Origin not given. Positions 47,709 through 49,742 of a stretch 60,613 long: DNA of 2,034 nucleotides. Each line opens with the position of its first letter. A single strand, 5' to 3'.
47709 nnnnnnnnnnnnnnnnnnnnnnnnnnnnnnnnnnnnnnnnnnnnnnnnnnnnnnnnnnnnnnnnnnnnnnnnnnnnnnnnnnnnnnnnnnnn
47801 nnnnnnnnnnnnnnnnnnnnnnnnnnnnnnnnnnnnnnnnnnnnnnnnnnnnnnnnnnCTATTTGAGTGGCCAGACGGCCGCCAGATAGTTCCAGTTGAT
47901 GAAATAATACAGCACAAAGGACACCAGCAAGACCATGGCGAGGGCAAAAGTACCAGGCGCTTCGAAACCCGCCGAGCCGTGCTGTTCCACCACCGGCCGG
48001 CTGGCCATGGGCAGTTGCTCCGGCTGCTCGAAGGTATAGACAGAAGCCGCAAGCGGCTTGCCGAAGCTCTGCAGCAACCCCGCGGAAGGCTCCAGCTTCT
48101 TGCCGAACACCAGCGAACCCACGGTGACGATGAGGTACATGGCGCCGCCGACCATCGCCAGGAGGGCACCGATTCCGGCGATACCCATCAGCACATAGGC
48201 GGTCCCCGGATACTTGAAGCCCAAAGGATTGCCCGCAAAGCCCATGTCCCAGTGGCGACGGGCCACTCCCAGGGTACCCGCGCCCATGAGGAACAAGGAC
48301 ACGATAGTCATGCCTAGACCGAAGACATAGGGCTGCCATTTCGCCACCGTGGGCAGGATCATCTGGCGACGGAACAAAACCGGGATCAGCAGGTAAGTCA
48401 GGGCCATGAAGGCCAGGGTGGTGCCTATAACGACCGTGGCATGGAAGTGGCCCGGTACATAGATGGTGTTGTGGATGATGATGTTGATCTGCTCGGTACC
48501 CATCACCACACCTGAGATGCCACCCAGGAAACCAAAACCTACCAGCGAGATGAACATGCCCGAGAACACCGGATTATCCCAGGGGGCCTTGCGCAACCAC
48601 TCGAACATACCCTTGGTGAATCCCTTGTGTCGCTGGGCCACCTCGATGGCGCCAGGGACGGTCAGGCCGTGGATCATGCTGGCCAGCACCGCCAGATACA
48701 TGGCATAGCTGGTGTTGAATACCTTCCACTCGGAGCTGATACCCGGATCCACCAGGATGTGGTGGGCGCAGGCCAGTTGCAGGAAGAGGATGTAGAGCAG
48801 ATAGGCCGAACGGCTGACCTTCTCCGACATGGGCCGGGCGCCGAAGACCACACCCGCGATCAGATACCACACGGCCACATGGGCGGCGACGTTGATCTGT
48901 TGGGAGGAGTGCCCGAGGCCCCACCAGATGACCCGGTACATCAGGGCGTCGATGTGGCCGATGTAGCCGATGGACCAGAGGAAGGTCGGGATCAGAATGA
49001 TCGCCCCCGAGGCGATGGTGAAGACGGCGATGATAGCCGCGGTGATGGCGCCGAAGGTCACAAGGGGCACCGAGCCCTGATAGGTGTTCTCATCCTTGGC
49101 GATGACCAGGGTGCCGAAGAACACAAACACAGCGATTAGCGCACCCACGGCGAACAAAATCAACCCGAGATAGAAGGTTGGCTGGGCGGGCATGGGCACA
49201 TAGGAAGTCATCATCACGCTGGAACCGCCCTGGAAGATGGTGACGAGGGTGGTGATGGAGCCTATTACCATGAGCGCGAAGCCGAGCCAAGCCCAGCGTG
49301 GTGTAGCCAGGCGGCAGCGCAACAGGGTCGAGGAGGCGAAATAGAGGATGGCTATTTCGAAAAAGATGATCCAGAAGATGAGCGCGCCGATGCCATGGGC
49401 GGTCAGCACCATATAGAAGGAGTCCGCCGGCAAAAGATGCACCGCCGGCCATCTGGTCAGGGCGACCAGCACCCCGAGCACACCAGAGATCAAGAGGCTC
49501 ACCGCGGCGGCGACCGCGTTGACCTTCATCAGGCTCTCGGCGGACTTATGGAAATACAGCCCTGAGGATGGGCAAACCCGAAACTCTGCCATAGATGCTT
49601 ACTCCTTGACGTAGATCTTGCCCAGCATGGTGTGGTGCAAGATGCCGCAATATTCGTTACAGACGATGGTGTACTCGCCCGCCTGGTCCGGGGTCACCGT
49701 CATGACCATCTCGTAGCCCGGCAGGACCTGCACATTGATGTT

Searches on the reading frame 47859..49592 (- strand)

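Call 83: search_protein_families(library=ncbifam, proteins=[window:47859-49592:-], max_evalue=1e-10)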
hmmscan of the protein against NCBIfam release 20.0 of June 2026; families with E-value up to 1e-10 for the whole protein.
window:47859-49592:- (577 aa): 1 family
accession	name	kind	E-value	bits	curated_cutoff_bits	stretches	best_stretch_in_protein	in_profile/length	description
TIGR02891.1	CtaD_CoxA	equivalog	4.4e-11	42.1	670.75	1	27-499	16-474/504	cytochrome c oxidase subunit I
